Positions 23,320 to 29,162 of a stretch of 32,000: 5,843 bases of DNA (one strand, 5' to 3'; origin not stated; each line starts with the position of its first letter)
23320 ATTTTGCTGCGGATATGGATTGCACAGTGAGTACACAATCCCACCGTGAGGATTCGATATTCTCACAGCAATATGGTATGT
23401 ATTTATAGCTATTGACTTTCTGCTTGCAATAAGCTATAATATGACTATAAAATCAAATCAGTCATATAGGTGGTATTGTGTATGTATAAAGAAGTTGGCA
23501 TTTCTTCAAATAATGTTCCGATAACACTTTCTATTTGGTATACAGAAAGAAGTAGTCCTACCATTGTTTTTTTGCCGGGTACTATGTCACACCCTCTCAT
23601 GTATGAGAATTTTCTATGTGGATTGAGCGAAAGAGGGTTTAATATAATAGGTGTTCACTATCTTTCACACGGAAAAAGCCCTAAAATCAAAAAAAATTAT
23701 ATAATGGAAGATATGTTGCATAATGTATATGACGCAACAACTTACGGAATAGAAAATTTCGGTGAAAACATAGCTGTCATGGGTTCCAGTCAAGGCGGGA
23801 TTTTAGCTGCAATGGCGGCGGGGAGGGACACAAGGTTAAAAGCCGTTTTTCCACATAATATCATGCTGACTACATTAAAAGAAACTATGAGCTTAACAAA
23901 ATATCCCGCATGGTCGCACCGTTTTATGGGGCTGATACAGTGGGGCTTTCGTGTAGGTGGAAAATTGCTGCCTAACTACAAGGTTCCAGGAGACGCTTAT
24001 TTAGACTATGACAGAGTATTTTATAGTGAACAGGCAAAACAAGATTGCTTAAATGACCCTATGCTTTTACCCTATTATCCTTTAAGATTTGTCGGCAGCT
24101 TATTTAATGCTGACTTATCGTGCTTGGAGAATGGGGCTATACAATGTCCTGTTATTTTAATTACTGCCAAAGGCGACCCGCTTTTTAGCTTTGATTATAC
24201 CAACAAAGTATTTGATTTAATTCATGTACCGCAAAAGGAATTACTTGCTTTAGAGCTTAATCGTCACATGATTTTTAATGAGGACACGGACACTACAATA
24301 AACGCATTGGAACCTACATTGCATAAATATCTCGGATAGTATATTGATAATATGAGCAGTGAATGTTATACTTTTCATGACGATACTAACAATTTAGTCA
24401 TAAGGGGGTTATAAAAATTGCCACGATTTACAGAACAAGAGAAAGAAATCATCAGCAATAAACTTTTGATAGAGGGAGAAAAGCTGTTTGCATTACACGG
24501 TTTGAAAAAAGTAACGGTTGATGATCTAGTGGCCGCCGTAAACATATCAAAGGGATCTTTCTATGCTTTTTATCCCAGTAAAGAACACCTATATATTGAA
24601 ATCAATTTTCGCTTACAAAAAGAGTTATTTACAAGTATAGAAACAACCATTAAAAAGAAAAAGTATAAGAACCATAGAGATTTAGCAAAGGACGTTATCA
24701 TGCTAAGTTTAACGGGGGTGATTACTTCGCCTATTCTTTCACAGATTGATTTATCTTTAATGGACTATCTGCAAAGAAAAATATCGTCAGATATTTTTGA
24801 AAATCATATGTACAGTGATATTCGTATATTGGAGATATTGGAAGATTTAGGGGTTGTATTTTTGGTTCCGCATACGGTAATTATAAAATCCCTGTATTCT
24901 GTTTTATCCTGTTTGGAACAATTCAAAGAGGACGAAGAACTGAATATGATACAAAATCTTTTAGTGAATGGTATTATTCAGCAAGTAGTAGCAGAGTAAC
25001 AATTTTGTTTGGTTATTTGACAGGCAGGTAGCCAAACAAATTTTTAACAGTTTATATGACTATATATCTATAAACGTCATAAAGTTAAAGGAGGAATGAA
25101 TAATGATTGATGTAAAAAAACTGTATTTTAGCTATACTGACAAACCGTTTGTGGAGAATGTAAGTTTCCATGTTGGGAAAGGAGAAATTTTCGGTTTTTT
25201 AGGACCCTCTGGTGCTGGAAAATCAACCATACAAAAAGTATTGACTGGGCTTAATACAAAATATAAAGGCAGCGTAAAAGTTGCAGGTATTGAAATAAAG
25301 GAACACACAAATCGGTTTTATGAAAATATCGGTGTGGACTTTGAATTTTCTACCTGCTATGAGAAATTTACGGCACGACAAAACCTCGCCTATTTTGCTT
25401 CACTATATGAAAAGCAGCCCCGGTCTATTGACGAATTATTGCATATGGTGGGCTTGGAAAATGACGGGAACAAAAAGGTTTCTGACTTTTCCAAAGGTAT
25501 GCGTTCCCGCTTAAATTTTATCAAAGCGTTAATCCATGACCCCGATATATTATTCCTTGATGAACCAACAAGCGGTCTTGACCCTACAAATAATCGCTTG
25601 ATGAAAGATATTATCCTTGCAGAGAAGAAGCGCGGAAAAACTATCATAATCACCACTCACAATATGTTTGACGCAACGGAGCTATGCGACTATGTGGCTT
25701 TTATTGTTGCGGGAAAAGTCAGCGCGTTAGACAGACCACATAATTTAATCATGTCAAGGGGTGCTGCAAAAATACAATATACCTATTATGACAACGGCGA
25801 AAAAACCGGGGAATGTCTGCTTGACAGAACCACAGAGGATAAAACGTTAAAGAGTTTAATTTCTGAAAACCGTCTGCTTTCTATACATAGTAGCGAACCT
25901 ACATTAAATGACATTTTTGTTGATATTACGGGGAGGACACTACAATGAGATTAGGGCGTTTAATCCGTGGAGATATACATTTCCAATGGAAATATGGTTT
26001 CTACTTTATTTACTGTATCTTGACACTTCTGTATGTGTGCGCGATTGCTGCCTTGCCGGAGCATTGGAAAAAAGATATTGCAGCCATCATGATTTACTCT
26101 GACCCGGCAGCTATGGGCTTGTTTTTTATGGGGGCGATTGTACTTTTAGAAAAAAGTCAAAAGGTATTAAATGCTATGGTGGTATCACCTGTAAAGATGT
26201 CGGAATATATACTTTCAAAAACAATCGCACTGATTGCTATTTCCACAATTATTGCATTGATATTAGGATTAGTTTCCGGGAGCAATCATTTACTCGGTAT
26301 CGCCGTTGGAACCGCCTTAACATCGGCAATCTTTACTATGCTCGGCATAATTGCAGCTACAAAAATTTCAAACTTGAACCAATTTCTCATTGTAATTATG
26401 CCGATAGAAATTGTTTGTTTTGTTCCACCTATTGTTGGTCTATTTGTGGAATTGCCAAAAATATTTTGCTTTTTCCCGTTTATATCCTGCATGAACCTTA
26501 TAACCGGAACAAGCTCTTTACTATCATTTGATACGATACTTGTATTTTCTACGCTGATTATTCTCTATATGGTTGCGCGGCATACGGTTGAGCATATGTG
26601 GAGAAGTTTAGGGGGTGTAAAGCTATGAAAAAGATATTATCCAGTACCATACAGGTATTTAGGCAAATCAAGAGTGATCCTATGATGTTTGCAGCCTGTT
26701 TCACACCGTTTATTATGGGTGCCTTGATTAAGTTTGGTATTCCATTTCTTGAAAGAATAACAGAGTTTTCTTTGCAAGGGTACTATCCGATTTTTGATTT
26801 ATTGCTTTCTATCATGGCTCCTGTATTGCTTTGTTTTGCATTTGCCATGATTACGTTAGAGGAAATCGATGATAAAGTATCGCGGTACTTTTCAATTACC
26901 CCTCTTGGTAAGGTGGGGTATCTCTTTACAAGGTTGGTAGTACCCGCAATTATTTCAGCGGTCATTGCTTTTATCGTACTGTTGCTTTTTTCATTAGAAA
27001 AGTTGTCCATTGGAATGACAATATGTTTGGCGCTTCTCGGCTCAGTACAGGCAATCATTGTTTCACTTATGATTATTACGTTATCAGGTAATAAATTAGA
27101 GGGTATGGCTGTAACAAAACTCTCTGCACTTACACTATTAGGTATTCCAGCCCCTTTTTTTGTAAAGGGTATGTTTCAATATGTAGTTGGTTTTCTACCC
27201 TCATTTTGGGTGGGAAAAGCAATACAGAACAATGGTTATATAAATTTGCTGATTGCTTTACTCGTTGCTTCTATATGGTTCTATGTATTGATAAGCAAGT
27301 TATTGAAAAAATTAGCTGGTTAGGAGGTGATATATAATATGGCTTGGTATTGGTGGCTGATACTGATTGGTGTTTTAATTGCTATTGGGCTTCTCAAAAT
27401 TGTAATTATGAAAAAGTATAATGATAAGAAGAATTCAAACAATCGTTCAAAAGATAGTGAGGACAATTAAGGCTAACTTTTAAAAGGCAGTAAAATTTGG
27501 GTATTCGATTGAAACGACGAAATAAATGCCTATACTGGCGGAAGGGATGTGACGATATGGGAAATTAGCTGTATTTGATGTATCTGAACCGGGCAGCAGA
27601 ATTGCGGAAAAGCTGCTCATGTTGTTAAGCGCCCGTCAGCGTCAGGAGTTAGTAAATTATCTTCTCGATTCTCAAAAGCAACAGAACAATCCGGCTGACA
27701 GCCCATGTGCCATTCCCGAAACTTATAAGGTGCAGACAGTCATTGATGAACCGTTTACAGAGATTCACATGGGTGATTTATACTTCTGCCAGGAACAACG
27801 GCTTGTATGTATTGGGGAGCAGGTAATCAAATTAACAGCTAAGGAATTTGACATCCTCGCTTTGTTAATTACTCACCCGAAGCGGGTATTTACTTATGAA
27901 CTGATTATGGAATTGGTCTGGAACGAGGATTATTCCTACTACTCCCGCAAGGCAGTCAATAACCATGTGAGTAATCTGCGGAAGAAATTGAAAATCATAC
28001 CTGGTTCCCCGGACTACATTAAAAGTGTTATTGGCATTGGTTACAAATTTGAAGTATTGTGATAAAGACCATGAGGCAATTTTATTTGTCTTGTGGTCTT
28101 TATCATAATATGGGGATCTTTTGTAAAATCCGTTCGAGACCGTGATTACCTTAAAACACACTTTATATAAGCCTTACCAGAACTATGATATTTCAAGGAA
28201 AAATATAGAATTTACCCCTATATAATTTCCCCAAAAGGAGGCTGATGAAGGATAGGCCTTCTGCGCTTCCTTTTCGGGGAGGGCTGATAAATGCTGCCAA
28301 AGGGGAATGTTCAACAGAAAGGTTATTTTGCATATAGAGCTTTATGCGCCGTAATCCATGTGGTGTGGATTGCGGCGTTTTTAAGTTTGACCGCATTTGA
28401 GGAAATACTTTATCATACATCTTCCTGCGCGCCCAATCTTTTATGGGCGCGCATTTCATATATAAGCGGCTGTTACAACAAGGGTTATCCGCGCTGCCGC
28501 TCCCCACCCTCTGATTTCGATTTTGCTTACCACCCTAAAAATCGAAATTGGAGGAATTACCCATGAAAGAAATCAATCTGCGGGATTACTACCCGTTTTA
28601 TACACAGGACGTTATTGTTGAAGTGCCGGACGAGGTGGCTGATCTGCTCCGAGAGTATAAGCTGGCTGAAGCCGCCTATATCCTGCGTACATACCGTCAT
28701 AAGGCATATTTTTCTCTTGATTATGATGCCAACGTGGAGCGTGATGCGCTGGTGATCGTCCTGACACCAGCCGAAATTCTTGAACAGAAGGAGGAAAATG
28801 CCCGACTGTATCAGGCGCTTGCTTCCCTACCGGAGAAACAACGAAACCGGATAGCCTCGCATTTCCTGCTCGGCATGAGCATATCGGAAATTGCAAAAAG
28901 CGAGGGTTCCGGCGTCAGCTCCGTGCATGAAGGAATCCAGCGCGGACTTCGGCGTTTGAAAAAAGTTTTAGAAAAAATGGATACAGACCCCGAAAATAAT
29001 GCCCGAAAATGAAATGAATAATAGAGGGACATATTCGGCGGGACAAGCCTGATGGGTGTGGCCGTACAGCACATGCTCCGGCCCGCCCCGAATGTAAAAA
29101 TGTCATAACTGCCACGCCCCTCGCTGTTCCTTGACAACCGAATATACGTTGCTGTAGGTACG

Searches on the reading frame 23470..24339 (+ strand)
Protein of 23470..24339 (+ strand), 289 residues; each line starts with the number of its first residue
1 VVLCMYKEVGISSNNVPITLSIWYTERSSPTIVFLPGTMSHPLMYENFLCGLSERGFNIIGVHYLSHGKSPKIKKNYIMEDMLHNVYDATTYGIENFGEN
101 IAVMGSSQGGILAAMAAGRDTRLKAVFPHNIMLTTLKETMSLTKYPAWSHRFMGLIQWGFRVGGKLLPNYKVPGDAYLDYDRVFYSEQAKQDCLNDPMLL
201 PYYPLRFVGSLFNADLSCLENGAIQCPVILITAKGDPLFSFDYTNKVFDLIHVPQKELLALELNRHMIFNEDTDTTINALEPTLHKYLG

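Call 12: search_protein_families(library=pfam, proteins=[window:23470-24339:+])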
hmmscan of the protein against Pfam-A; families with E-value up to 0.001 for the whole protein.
window:23470-24339:+ (289 aa): 3 families
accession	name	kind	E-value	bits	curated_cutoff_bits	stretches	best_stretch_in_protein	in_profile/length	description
PF12146.15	Hydrolase_4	-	1.1e-13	51.5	27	1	30-272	5-238/239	Serine aminopeptidase, S33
PF00561.26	Abhydrolase_1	-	3.7e-08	33.8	25.8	1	30-149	1-124/245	alpha/beta hydrolase fold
PF12697.13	Abhydrolase_6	-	6.3e-05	24.2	26.3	1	32-243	1-178/217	Alpha/beta hydrolase family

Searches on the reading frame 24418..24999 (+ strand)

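Call 12: search_protein_families(library=pfam, proteins=[window:24418-24999:+])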
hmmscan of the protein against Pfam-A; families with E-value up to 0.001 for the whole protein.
window:24418-24999:+ (193 aa): 1 family
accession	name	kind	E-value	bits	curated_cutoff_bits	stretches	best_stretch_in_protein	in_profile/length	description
PF00440.29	TetR_N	-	1.1e-10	41.6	24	1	20-62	5-47/47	Bacterial regulatory proteins, tetR family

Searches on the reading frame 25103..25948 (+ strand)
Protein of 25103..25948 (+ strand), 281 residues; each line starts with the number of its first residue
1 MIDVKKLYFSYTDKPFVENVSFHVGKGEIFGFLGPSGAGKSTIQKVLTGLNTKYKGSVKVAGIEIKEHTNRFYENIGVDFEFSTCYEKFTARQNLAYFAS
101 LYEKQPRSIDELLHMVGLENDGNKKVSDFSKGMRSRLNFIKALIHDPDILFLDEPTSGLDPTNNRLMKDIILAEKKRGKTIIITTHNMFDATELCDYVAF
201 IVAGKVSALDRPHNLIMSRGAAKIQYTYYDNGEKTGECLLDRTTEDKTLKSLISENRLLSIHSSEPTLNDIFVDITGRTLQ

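Call 12: search_protein_families(library=pfam, proteins=[window:25103-25948:+])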
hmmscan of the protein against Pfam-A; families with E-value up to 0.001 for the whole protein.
window:25103-25948:+ (281 aa): 2 families
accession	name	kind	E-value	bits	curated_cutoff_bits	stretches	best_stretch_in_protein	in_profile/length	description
PF00005.33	ABC_tran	-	3.2e-28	99.5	25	1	18-157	2-137/137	ABC transporter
PF13304.12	AAA_21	-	4.6e-15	56.9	27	1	105-188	213-300/304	AAA domain, putative AbiEii toxin, Type IV TA system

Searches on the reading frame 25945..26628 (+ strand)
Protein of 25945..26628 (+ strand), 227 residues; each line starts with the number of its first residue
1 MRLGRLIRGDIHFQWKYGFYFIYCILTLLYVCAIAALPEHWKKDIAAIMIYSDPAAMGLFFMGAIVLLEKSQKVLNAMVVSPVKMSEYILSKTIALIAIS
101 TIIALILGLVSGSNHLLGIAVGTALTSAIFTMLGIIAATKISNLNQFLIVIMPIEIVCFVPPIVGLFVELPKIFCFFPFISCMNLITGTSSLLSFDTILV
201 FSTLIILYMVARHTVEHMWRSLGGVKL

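Call 12: search_protein_families(library=pfam, proteins=[window:25945-26628:+])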
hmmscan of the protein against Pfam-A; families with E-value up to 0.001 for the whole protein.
window:25945-26628:+ (227 aa): 1 family
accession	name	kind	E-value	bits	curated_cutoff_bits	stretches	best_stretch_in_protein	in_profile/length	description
PF24686.1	FLQE3_permease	-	1.4e-18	67.9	60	1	2-186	2-188/232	Fluoroquinolones export permease protein family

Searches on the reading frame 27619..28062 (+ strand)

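Call 14: search_protein_families(library=pfam, proteins=[window:27619-28062:+])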
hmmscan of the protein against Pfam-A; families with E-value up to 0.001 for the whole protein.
window:27619-28062:+ (147 aa): 1 family
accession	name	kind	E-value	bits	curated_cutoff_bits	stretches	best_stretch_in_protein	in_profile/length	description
PF00486.34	Trans_reg_C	-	5.3e-23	81.3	26.2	1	68-144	2-77/77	Transcriptional regulatory protein, C terminal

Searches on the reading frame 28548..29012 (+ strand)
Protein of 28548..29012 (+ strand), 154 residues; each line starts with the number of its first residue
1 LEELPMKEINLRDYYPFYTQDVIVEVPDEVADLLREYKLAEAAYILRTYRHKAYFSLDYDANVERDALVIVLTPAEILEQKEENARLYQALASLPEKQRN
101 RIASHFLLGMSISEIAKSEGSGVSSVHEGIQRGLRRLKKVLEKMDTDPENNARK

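Call 14: search_protein_families(library=pfam, proteins=[window:28548-29012:+])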
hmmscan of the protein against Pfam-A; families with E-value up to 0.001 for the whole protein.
window:28548-29012:+ (154 aa): 3 families
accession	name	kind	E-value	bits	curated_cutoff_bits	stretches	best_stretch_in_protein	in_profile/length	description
PF08281.18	Sigma70_r4_2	-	8.4e-09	35.4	25.7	1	86-137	3-54/54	Sigma-70, region 4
PF04545.22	Sigma70_r4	-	5.3e-05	23.1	24.1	1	90-139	1-50/50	Sigma-70, region 4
PF04297.20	UPF0122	-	0.00038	21.1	22.7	0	87-144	10-68/101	Putative helix-turn-helix protein, YlxM / p13 like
